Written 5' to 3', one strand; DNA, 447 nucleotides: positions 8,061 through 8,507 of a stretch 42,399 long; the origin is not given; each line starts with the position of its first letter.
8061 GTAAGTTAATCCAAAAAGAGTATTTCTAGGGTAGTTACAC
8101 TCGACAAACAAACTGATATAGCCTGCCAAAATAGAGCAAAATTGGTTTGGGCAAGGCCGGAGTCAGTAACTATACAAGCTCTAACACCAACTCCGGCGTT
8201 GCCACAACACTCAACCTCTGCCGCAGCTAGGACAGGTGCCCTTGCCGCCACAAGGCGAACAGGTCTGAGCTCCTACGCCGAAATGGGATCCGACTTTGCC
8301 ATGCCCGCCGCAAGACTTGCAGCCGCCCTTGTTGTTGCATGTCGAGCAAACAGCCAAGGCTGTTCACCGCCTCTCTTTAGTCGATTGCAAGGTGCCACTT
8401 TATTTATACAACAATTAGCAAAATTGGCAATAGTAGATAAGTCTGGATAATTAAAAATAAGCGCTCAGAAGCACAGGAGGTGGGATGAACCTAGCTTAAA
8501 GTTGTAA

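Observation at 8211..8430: Unannotated 48-codon gene encoding a stand-alone four-CxxC (DnaJ cysteine-rich-domain-like) zinc-finger miniprotein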

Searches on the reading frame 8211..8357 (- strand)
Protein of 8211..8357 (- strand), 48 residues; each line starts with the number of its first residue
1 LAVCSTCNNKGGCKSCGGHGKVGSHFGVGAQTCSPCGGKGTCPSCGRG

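Call 6: search_protein_families(library=pfam, proteins=[window:8214-8357:-], max_evalue=10)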
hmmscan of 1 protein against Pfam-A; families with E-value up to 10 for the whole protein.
seq(48 aa): 1 family
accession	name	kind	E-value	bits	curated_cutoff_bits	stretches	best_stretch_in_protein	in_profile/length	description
PF25433.1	DUF7895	-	0.71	10.7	27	2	3-22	56-75/75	Domain of unknown function (DUF7895)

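Call 9: find_homologous_proteins(query=window:8214-8357:-, max_evalue=10)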
Query seq(48 aa): no candidate shares three 5-residue words with the query. No homologue found.

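Call 11: search_protein_families(library=ncbifam, proteins=[window:8214-8357:-], max_evalue=1)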
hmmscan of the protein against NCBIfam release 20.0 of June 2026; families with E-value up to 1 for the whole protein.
seq(48 aa): 0 families

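Call 12: find_encoding_contigs(protein=window:8211-8357:-, flank=5000)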
Protein window:8211-8357:- (48 aa): no gene with exactly this product is on record in the collection.

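Call 23: search_solved_structures(query=window:8214-8357:-, max_evalue=10, show_alignments=3)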
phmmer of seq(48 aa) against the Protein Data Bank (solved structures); distinct sequences matched with E-value up to 10: 4.
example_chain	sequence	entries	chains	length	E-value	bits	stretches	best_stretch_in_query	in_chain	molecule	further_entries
7sh1_A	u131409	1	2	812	0.49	14.4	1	7-44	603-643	Excinuclease ABC subunit UvrA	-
2ctt_A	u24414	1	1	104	2.8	12.1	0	7-41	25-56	DnaJ homolog subfamily A member 3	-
1exk_A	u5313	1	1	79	5.1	11.3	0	12-42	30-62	DNAJ PROTEIN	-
4v6u_Bi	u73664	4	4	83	6.3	11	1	11-47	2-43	50S ribosomal protein L37Ae | Large ribosomal subunit protein eL43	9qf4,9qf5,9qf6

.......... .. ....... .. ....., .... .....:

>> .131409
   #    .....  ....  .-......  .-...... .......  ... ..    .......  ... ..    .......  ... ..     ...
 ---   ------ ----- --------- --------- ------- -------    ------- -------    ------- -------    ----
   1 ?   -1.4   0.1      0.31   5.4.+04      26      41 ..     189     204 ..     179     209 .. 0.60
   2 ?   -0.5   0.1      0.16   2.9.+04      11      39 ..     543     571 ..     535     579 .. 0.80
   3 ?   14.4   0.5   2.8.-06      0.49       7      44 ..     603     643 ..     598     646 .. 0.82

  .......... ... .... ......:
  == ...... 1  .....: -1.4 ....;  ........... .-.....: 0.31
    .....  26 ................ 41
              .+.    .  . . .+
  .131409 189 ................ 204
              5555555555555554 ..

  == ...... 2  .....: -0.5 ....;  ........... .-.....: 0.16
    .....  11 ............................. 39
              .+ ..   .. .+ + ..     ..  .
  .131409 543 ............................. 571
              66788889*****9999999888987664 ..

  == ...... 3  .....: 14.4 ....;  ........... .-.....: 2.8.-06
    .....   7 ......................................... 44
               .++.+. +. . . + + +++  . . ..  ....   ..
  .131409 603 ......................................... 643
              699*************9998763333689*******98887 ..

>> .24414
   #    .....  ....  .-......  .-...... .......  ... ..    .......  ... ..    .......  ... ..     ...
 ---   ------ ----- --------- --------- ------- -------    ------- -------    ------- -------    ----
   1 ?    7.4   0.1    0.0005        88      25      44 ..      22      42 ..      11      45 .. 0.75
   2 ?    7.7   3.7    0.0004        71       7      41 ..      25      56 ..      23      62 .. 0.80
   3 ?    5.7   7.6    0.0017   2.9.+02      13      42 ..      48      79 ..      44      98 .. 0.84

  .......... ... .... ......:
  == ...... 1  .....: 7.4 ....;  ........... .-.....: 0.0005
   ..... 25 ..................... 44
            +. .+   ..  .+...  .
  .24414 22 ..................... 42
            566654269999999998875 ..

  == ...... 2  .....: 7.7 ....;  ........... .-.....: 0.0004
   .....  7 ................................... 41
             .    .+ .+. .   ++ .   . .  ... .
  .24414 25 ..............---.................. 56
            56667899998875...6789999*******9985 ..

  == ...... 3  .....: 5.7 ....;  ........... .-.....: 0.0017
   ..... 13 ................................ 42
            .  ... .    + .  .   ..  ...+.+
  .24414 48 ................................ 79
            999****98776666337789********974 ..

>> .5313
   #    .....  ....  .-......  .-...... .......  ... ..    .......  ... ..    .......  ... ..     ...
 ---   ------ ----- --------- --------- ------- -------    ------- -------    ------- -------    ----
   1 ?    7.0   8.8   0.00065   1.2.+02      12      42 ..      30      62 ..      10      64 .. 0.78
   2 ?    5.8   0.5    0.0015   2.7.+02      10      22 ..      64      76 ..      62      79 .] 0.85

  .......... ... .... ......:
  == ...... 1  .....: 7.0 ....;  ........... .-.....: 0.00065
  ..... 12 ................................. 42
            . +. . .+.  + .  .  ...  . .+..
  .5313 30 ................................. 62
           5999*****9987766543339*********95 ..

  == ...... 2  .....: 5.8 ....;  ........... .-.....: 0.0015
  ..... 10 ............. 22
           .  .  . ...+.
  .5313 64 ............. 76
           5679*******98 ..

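Call 25: search_protein_representatives(protein=window:8214-8357:-)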
Query: 48 residues. Proteins with E-value up to 0.001 (for the whole library): 0; up to 1e-10: 0; up to 1e-30: 0. The best 0 are listed.

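Call 27: find_related_loci(query=window:8214-8357:-, collection=metagenome_contigs, flank=5000)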
Query seq(48 aa) (48 aa) in metagenome_contigs; peptide patterns used: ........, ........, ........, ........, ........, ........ (x = any residue, [..] = any of these).
600 stretches matched a pattern, but none encodes a relative of the query by tblastn (E <= 1e-3).

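Call 44: find_related_loci(query=A2, collection=metagenome_contigs, flank=5000)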
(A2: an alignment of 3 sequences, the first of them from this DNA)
Query A2 (48 aa) in metagenome_contigs; peptide patterns used: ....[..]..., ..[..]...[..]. (x = any residue, [..] = any of these).
600 stretches matched a pattern (row limit reached: there are more); 3 encode a relative of the query (tblastn E <= 1e-3); 3 distinct loci.
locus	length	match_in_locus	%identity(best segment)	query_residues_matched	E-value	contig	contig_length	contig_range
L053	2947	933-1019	52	17-45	3e-7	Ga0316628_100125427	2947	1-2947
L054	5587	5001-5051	65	29-45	3e-6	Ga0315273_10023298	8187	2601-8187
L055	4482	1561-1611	71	29-45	3e-6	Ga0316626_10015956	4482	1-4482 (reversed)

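Call 58: predict_structure(protein=window:8214-8357:-)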
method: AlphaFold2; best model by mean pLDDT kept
length: 48 residues; sequences in the alignment: 1
mean_pLDDT: 50.5   pTM: 0.25
mean pLDDT of the five models: 50.5, 50.2, 50.1, 44.0, 42.4
residues with pLDDT >= 90: 0; 70-90: 0; 50-70: 22; < 50: 26
segments of 3 or more residues with pLDDT < 50: 1-3, 20-24, 26-32, 37-41, 46-48
pLDDT, mean of each block of 10 residues (from residue 1): 54 55 47 50 47
secondary structure, 60 per line:
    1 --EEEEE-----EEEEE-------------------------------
elements in order: E3-7 E13-17

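Call 59: search_solved_structures(query=A3, max_evalue=10, show_alignments=4)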
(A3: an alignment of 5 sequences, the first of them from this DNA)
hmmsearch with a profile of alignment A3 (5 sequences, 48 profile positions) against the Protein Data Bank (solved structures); distinct sequences matched with E-value up to 10: 3.
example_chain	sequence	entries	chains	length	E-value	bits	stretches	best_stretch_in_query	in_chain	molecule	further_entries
1exk_A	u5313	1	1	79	0.11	16.2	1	13-41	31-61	DNAJ PROTEIN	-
7duf_A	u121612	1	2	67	0.38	14.4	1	26-46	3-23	E3 ubiquitin-protein ligase ORTHRUS 2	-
2vf7_A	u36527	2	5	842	6.1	10.5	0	8-36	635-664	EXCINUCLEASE ABC, SUBUNIT A. | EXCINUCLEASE ABC SUBUNIT A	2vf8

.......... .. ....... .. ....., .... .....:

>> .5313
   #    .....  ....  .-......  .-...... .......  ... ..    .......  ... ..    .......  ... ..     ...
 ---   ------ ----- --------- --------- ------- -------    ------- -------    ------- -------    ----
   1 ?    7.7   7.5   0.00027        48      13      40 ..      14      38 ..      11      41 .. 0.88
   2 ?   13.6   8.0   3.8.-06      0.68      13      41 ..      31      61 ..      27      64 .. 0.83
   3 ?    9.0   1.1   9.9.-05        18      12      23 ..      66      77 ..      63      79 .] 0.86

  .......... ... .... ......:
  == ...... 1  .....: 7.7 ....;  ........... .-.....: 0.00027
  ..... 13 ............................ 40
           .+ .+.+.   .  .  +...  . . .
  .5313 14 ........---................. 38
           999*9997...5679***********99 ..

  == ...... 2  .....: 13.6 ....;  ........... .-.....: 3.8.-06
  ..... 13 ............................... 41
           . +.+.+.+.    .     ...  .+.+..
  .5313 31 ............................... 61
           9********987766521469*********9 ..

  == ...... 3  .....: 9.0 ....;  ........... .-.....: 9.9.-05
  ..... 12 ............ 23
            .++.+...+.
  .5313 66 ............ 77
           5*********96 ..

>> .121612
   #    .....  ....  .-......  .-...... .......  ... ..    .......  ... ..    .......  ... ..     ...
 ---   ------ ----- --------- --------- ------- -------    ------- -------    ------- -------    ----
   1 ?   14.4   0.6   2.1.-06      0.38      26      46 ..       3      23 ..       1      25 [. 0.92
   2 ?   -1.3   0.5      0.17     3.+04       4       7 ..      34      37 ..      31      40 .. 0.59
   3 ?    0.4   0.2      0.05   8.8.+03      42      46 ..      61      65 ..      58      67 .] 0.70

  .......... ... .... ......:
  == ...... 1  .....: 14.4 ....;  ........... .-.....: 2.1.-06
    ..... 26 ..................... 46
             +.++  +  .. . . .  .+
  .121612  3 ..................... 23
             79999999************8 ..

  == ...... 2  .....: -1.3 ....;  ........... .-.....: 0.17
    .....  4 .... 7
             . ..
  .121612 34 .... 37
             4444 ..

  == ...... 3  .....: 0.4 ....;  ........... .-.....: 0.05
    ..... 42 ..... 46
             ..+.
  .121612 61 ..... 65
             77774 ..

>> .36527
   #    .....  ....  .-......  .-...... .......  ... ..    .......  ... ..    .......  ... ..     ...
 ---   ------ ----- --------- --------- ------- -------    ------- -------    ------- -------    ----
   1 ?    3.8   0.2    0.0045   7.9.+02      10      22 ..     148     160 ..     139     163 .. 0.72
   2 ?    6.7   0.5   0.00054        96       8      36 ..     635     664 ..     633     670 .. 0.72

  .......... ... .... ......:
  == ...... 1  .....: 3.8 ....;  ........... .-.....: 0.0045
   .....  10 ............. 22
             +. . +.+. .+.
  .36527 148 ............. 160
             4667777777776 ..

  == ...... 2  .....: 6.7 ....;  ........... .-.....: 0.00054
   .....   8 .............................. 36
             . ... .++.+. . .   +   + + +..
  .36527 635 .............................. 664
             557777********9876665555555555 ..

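Call 60: search_protein_families(library=pfam, alignment_id=A3, max_evalue=10)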
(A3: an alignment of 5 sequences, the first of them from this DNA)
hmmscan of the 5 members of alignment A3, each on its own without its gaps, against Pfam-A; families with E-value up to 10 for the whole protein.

A. member 1, seq(48 aa): 1 family
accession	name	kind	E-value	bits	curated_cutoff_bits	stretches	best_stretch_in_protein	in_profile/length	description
PF25433.1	DUF7895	-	0.71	10.7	27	2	3-22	56-75/75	Domain of unknown function (DUF7895)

B. families by the number of members that match (of 5 scanned): 4 families
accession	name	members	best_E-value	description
PF25433.1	DUF7895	5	0.026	Domain of unknown function (DUF7895)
PF17302.8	DUF5351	3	0.01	Family of unknown function (DUF5351)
PF23733.2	GRXCR1-2_C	1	2.1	GRXCR1/2, C-terminal domain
PF13901.12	RH_dom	1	4.3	Rubicon Homology Domain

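Call 61: search_protein_families(library=padloc, proteins=[window:8214-8357:-], max_evalue=1)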
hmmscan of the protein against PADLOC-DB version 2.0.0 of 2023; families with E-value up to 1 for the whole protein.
seq(48 aa): 0 families
